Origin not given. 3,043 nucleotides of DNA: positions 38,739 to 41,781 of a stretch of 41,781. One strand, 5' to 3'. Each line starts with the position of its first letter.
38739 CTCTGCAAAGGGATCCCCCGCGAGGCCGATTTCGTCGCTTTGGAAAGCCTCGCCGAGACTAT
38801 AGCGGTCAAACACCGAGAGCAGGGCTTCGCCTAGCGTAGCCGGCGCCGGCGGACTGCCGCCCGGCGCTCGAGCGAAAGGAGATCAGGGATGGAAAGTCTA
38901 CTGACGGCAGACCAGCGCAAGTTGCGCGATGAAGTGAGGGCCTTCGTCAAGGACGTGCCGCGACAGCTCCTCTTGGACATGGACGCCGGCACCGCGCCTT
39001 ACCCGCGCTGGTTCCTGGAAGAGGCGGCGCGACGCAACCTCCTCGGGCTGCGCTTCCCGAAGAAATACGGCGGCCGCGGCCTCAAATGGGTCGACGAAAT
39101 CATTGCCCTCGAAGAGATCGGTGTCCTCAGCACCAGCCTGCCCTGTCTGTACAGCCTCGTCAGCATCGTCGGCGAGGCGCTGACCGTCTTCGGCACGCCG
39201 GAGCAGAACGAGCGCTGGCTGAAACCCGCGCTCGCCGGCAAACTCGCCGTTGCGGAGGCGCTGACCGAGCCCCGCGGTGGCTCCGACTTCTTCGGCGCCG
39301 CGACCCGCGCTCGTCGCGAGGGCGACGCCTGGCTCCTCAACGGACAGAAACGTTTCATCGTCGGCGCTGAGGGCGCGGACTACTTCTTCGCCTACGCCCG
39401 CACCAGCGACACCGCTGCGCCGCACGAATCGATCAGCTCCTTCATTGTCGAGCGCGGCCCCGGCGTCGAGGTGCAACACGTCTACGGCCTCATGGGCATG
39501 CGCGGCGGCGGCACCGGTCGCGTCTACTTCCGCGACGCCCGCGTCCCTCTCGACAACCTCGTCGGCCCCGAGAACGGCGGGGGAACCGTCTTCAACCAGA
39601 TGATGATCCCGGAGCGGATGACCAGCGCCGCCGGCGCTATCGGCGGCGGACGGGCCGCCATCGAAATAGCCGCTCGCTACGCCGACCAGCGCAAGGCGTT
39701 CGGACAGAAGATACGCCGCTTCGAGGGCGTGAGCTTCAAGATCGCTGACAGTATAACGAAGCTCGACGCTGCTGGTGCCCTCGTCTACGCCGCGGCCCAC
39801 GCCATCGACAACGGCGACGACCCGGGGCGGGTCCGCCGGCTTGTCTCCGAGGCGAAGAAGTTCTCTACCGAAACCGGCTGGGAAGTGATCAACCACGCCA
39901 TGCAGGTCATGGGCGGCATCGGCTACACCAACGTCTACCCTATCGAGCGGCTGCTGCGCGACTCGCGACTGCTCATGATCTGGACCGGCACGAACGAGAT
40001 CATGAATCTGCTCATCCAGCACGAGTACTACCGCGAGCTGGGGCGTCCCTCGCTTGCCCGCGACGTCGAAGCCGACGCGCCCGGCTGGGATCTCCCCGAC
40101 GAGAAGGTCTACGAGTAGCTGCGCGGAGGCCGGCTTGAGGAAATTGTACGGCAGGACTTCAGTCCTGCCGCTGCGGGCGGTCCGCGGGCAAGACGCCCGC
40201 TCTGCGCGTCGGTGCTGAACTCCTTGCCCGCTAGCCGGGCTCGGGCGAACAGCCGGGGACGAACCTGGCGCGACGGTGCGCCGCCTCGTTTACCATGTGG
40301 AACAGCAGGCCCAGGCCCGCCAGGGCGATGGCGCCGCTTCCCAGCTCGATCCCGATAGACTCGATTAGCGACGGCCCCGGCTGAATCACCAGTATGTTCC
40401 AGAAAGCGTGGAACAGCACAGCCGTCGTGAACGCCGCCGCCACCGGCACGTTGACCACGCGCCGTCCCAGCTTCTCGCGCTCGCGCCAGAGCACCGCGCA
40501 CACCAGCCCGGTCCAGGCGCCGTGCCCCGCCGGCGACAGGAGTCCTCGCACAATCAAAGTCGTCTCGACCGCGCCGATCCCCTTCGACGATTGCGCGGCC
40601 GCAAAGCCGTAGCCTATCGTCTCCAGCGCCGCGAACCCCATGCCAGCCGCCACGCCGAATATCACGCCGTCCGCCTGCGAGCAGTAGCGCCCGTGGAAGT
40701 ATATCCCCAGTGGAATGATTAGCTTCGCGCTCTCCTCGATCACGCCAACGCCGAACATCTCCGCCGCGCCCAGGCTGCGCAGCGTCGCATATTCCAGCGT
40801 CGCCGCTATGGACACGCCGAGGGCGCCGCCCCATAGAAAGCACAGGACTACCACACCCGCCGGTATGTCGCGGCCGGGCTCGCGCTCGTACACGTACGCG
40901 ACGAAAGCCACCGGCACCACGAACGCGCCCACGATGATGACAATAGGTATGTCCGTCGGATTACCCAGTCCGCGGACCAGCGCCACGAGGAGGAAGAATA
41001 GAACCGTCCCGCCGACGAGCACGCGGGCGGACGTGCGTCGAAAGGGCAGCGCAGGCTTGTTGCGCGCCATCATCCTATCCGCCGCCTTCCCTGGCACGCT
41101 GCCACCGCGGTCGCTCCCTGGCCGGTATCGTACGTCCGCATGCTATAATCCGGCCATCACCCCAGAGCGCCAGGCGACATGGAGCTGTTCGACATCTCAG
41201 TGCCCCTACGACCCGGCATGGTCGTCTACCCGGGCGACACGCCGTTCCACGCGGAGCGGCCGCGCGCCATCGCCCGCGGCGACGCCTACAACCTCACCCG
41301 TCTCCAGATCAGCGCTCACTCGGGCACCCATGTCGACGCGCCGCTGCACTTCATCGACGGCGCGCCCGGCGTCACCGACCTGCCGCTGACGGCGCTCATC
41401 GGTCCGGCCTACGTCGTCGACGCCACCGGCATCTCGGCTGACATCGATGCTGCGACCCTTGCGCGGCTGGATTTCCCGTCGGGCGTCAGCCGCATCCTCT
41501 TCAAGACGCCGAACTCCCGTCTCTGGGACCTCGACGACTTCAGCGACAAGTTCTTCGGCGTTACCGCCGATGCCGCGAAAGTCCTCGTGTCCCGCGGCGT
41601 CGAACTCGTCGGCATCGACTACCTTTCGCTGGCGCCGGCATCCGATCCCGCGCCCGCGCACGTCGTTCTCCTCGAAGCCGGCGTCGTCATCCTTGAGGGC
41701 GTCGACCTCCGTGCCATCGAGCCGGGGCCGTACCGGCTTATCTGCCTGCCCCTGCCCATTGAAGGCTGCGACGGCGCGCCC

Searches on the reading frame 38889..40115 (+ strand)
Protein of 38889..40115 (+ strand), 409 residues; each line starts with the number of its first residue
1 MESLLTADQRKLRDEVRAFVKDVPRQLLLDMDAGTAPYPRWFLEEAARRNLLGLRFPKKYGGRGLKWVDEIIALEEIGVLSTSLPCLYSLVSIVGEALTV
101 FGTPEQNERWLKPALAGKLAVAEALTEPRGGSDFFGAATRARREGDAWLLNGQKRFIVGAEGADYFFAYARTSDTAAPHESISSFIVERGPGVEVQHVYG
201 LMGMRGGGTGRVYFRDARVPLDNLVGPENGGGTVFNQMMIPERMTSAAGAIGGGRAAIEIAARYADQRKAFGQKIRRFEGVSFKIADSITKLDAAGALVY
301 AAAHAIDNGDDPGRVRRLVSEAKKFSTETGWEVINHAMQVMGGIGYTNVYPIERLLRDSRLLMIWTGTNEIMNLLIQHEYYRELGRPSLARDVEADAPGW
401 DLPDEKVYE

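Call 7: search_protein_families(library=pfam, proteins=[window:38889-40115:+], max_evalue=0.01)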
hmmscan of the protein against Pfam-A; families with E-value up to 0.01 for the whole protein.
window:38889-40115:+ (409 aa): 5 families
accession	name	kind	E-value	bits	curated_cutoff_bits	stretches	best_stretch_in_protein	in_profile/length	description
PF00441.29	Acyl-CoA_dh_1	-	5.8e-37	127.6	22.4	1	230-377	2-146/150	Acyl-CoA dehydrogenase, C-terminal domain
PF02771.21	Acyl-CoA_dh_N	-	1.4e-22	80.6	22.9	1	6-118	1-113/113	Acyl-CoA dehydrogenase, N-terminal domain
PF02770.24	Acyl-CoA_dh_M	-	2.8e-20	72.7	33.3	1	123-216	2-96/97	Acyl-CoA dehydrogenase, middle domain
PF08028.16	Acyl-CoA_dh_2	-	8.3e-16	58.9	22.7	1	245-369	2-133/134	Acyl-CoA dehydrogenase, C-terminal domain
PF22924.1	ACOX_C_alpha1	-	1.2e-06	28.9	27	1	239-375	4-163/169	Acyl-CoA oxidase, C-alpha1 domain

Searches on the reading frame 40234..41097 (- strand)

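Call 65: search_protein_families(library=pfam, proteins=[window:40234-41097:-], max_evalue=0.1)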
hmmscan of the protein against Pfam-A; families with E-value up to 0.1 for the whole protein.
window:40234-41097:- (288 aa): 1 family
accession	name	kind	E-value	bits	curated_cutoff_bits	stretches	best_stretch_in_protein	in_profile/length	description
PF13367.11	PrsW-protease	-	8.4e-31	107.5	23.5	1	79-239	2-176/196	PrsW family intramembrane metalloprotease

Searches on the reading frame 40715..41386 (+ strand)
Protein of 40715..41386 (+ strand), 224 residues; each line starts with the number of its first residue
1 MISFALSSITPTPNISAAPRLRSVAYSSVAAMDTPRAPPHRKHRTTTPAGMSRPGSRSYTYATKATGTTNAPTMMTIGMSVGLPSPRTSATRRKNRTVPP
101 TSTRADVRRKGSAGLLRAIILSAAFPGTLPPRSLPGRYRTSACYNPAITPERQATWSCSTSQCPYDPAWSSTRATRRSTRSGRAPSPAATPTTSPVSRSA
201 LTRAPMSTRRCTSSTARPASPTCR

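Call 65: search_protein_families(library=pfam, proteins=[window:40715-41386:+], max_evalue=0.1)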
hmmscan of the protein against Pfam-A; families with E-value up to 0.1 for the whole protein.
window:40715-41386:+ (224 aa): 1 family
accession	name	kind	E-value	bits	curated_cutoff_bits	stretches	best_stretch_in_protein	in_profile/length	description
PF01734.28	Patatin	-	0.079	13.6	27.7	1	88-137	125-174/191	Patatin-like phospholipase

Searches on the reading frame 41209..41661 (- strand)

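Call 65: search_protein_families(library=pfam, proteins=[window:41209-41661:-], max_evalue=0.1)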
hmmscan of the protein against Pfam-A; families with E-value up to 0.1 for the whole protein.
window:41209-41661:- (151 aa): 1 family
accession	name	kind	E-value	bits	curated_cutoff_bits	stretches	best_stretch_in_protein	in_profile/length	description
PF24627.1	PUMA_CC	-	0.04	14.4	30.1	0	46-69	27-50/74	PUMA coiled-coil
